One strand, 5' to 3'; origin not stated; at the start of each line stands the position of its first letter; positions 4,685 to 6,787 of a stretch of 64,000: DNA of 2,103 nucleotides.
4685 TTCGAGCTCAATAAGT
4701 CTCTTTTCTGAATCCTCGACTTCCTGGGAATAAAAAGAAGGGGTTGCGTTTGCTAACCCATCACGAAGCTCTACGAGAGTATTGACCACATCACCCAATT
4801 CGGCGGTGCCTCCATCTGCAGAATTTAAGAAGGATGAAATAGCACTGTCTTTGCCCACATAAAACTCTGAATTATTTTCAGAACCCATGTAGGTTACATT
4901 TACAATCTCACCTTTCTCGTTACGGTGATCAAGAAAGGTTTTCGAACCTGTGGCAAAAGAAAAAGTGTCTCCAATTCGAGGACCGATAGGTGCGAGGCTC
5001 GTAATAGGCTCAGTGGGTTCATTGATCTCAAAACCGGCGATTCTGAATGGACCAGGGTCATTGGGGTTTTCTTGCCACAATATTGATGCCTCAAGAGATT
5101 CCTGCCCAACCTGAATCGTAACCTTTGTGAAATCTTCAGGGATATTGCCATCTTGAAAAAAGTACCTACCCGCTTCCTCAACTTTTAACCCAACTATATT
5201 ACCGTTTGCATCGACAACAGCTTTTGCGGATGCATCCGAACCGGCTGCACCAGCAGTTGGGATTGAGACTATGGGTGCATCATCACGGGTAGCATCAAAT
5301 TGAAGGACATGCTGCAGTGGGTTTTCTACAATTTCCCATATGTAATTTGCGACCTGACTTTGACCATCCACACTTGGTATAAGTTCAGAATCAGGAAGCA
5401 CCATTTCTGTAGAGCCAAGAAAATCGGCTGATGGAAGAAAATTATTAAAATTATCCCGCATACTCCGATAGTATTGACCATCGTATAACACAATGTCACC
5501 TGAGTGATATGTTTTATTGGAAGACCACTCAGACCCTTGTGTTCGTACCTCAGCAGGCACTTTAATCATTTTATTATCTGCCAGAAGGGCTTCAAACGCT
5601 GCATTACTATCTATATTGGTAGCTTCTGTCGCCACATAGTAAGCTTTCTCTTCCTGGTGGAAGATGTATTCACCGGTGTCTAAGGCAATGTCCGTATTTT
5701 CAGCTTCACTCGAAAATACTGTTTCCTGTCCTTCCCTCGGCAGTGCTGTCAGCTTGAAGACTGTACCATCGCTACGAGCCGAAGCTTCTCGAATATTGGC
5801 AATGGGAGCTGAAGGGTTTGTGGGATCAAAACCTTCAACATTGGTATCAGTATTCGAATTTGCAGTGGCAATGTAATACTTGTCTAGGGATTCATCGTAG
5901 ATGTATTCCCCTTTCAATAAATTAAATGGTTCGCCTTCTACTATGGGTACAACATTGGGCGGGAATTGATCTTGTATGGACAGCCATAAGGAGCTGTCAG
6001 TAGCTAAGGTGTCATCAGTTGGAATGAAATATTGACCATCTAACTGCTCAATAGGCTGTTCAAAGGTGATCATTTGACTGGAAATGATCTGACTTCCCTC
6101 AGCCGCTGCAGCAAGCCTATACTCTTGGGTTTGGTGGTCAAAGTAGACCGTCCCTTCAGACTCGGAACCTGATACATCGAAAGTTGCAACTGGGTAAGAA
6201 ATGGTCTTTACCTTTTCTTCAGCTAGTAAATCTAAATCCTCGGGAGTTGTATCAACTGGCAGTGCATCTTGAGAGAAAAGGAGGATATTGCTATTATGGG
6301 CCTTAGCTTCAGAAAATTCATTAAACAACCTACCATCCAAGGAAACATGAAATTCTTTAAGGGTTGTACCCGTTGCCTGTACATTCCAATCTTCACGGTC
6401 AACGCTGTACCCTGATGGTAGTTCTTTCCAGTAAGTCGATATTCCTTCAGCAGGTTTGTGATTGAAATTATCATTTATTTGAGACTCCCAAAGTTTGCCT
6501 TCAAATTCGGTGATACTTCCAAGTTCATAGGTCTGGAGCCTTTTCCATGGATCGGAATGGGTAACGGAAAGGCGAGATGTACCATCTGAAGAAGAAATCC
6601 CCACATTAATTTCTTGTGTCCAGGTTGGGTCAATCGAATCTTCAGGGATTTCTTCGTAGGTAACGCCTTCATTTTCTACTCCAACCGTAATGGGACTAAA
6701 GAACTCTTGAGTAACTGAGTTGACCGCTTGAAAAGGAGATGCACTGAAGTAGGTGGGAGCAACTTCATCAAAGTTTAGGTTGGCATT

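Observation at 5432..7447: CBM5/12-like aromatic repeats inside the FlgL insert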

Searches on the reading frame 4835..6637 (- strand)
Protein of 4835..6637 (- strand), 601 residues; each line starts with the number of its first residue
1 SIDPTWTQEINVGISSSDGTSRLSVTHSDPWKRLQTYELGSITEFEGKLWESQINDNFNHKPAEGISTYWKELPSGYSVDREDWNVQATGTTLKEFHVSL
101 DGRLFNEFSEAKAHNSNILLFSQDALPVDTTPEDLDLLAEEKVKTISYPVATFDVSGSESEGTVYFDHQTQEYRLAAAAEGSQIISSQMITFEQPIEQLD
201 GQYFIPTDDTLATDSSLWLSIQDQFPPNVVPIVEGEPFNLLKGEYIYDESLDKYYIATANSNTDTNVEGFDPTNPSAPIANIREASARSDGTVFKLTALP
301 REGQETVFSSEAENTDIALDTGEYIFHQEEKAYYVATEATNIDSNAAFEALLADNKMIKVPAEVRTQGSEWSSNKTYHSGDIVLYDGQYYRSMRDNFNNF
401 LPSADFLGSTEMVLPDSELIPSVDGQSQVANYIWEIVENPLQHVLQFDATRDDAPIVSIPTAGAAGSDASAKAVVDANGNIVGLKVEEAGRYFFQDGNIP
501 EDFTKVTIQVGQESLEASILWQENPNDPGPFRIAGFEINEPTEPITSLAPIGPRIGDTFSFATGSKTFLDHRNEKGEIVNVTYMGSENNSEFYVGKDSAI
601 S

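Call 36: predict_structure(alignment_id=A3)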
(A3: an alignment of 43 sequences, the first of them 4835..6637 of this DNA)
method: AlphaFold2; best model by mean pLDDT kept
length: 601 residues; sequences in the alignment: 43
mean_pLDDT: 85.2   pTM: 0.78
mean pLDDT of the five models: 85.2, 84.9, 84.1, 83.7, 82.1
residues with pLDDT >= 90: 308; 70-90: 225; 50-70: 48; < 50: 20
segments of 3 or more residues with pLDDT < 50: 1-17
pLDDT, mean of each block of 10 residues (from residue 1): 38 39 86 89 92 88 84 82 87 93 94 94 82 90 92 91 94 93 90 87 86 82 89 85 92 92 81 80 90 91 85 77 91 92 90 92 91 91 94 94 82 93 91 95 92 93 93 90 93 89 93 91 85 90 68 87 65 66 58 53 50
secondary structure, 60 per line:
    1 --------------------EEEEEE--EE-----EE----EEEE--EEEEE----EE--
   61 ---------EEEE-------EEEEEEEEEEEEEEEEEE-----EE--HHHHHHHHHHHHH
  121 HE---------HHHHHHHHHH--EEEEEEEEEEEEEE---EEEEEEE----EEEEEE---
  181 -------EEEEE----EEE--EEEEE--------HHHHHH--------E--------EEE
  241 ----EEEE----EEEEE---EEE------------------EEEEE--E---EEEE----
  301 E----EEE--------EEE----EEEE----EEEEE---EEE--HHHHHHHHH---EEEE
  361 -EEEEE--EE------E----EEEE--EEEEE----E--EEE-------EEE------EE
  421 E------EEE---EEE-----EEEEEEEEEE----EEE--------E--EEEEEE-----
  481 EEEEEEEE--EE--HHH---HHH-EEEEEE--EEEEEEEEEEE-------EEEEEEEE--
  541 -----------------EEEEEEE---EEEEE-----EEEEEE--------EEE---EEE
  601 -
elements in order: E21-26 E42-45 E48-52 E70-73 E81-98 H108-121 H132-141 E144-157 E161-167 E172-177 E188-192 E197-199 E202-206 H215-220 E238-240 E245-248 E253-257 E261-263 E282-286 E293-296 E306-308 E317-319 E324-327 E332-336 E340-342 H345-353 E357-360 E362-366 E382-385 E388-392 E400-402 E410-412 E419-421 E428-430 E434-436 E442-451 E456-458 E470-475 E481-488 E505-510 E513-523 E531-538 E558-564 E568-572 E578-583 E592-594 E598-600

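Call 40: fold_search(model_id=the predicted structure, library=pdb)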
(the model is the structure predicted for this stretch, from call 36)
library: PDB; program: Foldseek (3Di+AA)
matches with E <= 10: 220; with E <= 0.001: 0
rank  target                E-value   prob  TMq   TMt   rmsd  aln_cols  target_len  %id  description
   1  4nyy_A                3.4e-03  0.98  0.08  0.11  10.2       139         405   17  Structure of Vibrio cholerae chitin de-N-acetylase in complex with acetate ion (ACT) in P 2 21 21 (released 2014-08-13)
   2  4nyu                  4.7e-03  0.98  0.08  0.11  10.2       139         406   17  Structure of Vibrio cholerae chitin de-N-acetylase in complex with acetate ion (ACT) in C 2 2 21 (released 2014-08-13)
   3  4nyy_C                5.2e-03  0.97  0.08  0.11  10.3       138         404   17  Structure of Vibrio cholerae chitin de-N-acetylase in complex with acetate ion (ACT) in P 2 21 21 (released 2014-08-13)
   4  9jt0_A                6.8e-03  0.98  0.09  0.11  10.6       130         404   15  Chito oligosaccharide deacetylase from vibrio campbellii (VhCOD) complex with Chitobiose (released 2025-10-01)
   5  4ny2_A                7.2e-03  0.99  0.09  0.12   9.6       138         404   16  Structure of Vibrio cholerae chitin de-N-acetylase in complex with acetate ion (ACT) in P 21 (released 2014-08-13)
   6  9jen_A                7.5e-03  0.94  0.08  0.11  10.5       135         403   14  Chito oligosaccharide deacetylase from vibrio campbellii (VhCOD) complex Tetraacetyl-Chitotetraose Oligosaccharide (Gl (released 2025-09-10)
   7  9jeo_D                7.9e-03  0.96  0.08  0.11  10.2       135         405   16  Chito oligosaccharide deacetylase from vibrio campbellii (VhCOD) in complex with N-acetyl-beta-D-glucosaminyl-1,4-D-gl (released 2025-09-10)
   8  8yfp_A                8.8e-03  0.96  0.08  0.11  10.1       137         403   15  Chito oligosaccharide deacetylase from vibrio campbellii (VhCOD) (released 2025-02-26)
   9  8yfp_B                9.3e-03  0.99  0.09  0.12   9.6       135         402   16  Chito oligosaccharide deacetylase from vibrio campbellii (VhCOD) (released 2025-02-26)
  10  3wx7_A                1.0e-02  0.92  0.07  0.10   8.8       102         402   17  Crystal structure of COD (released 2014-12-03)
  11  4nz4_A                1.1e-02  0.96  0.08  0.11   9.7       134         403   18  Structure of Vibrio cholerae chitin de-N-acetylase in complex with 2-(ACETYLAMINO)-2-DEOXY-A-D-GLUCOPYRANOSE (NDG) and (released 2014-08-13)
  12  8yh4_A                1.2e-02  0.94  0.08  0.11  10.0       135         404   16  Chito oligosaccharide deacetylase from vibrio campbellii (VhCOD) in complex with chitosanbiose (GlcN)2 (released 2025-03-05)
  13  4nz1_A                1.4e-02  0.92  0.08  0.11  10.4       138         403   17  Structure of Vibrio cholerae chitin de-N-acetylase in complex with DI(N-ACETYL-D-GLUCOSAMINE) (CBS) in P 21 (released 2014-08-13)
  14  4ny2_B                1.7e-02  0.90  0.08  0.11  10.6       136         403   16  Structure of Vibrio cholerae chitin de-N-acetylase in complex with acetate ion (ACT) in P 21 (released 2014-08-13)
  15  9jeo_A                1.8e-02  0.89  0.08  0.11  10.1       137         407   14  Chito oligosaccharide deacetylase from vibrio campbellii (VhCOD) in complex with N-acetyl-beta-D-glucosaminyl-1,4-D-gl (released 2025-09-10)
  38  2d49_MODEL_1_A        3.0e-01  1.00  0.07  0.67   1.7        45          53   20  Solution structure of the Chitin-Binding Domain of Streptomyces griseus Chitinase C (released 2006-10-11)
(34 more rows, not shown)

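Call 46: find_related_loci(query=A3, collection=genome_contigs, flank=6000)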
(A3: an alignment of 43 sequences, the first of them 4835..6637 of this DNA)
Query A3 (601 aa) in genome_contigs; peptide patterns used: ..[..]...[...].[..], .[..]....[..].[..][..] (x = any residue, [..] = any of these).
218 stretches matched a pattern; 70 encode a relative of the query (tblastn E <= 1e-3); 59 distinct loci.
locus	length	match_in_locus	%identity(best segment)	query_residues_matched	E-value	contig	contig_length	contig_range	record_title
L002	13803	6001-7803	86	1-601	0e+0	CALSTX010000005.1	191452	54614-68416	MAG: uncultured Opitutales bacterium isolate AC_MB256 genome assembly, contig: contig_27067_AC_MB256, whole genome shotg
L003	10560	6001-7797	69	1-601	0e+0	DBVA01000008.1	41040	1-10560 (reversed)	MAG TPA_asm: Opitutia bacterium UBA1276 UBA1276_contig_10270, whole genome shotgun sequence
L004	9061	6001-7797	69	1-601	0e+0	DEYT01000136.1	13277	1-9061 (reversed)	MAG TPA_asm: Opitutia bacterium UBA3151 UBA3151_contig_9819, whole genome shotgun sequence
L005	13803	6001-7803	84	1-601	0e+0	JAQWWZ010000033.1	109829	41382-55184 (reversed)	MAG: Opitutales bacterium isolate cluster3_bin.19 k119_672461, whole genome shotgun sequence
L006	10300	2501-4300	66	1-601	0e+0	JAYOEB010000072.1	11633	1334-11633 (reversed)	MAG: Opitutia bacterium isolate 139553_S155_concoct_bins.tsv.047_sub NODE_6665_length_11633_cov_4.179219, whole genome s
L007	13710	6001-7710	39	5-601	1e-131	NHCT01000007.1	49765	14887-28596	MAG: Verrucomicrobia bacterium TMED40 13124, whole genome shotgun sequence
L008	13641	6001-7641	39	5-601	2e-116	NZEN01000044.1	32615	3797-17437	MAG: Opitutia bacterium isolate ARS1007 12506, whole genome shotgun sequence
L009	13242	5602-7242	39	5-601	3e-116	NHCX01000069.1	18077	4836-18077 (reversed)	MAG: Verrucomicrobia bacterium TMED44 112350, whole genome shotgun sequence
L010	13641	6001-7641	38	5-601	2e-116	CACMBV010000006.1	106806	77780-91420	MAG: uncultured Verrucomicrobia bacterium isolate AG-891-C06 genome assembly, contig: AG-891-C06_NODE_6, whole genome sh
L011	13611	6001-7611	40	6-601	2e-128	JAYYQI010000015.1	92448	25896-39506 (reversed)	MAG: Verrucomicrobiota bacterium isolate DS_MAG46 DS_MAG46_0015, whole genome shotgun sequence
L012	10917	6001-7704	37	5-601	3e-108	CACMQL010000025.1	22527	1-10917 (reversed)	MAG: uncultured Verrucomicrobia bacterium isolate AG-919-G08 genome assembly, contig: AG-919-G08_NODE_25, whole genome s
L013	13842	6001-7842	34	5-601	3e-108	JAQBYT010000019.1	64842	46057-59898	MAG: Verrucomicrobia bacterium isolate casp150-mb.33 NODE_1082_length_64842_cov_0.142332, whole genome shotgun sequence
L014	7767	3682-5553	36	5-601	2e-106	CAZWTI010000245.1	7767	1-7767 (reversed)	MAG TPA_asm: uncultured Puniceicoccaceae bacterium isolate SRP092796_co2_577 genome assembly, contig: k141_3305561, whol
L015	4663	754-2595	34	5-601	7e-105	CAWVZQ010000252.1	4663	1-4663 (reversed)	MAG TPA_asm: uncultured Opitutales bacterium isolate ERR3589563_concoct_19 genome assembly, contig: ERZ7462600.19838, wh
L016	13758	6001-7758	34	5-601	3e-104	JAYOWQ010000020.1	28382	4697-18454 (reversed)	MAG: Opitutales bacterium isolate 139563_S164_metabat_bins_sspec.tsv.131 NODE_1524_length_28382_cov_5.724680, whole geno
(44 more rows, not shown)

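Call 58: fold_search(model_id=the predicted structure, library=viral)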
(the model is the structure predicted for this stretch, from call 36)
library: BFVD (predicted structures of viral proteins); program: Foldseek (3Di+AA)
matches with E <= 10: 620; with E <= 0.001: 24
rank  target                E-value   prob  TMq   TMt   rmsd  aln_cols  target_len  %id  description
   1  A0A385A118            3.6e-08  1.00  0.10  0.07  28.0       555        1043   12  (no name in the UniProt tables at hand)
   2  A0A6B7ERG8            1.1e-07  0.90  0.09  0.05  34.2       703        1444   11  (no name in the UniProt tables at hand)
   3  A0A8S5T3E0            6.8e-07  0.89  0.11  0.06  39.0       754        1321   10  Chitin oligosaccharide deacetylase [Myoviridae sp. ctqfO1]
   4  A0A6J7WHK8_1          7.1e-07  0.77  0.09  0.06  55.9       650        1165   12  ChiC_BD domain containing protein [uncultured Caudovirales phage]
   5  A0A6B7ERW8            1.3e-06  0.96  0.09  0.11  31.5       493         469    9  (no name in the UniProt tables at hand)
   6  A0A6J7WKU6            2.3e-06  0.97  0.09  0.07  33.8       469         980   14  Carbohydrate-binding module family 5/12 [uncultured Caudovirales phage]
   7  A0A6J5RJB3            6.8e-06  0.96  0.10  0.06  41.2       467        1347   13  Pectinesterase, catalytic [uncultured Caudovirales phage]
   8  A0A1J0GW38            8.4e-06  0.84  0.12  0.10  29.2       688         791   11  Chitin-binding type-3 domain-containing protein [Streptomyces phage BRock]
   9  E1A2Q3                9.4e-06  0.99  0.10  0.22  19.9       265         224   14  Uncharacterized protein [Aeromonas phage phiAS5]
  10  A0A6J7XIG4            1.2e-05  0.75  0.09  0.09  39.1       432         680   13  Uncharacterized protein [uncultured Caudovirales phage]
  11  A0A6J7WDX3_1          1.6e-05  0.66  0.10  0.06  45.8       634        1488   12  Concanavalin A-like lectin/glucanases superfamily [uncultured Caudovirales phage]
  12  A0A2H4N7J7            4.3e-05  0.82  0.10  0.07  19.1       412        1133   14  (no name in the UniProt tables at hand)
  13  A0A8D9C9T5            6.2e-05  0.60  0.10  0.06  30.8       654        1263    9  Gp265 [uncultured marine phage]
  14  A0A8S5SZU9            1.0e-04  0.57  0.08  0.05  32.5       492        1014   11  Tail protein [Myoviridae sp. ctWb16]
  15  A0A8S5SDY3            1.4e-04  0.99  0.08  0.19  19.9       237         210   14  Chitin-binding type-3 domain-containing protein [Caudovirales sp. ctrNG92]
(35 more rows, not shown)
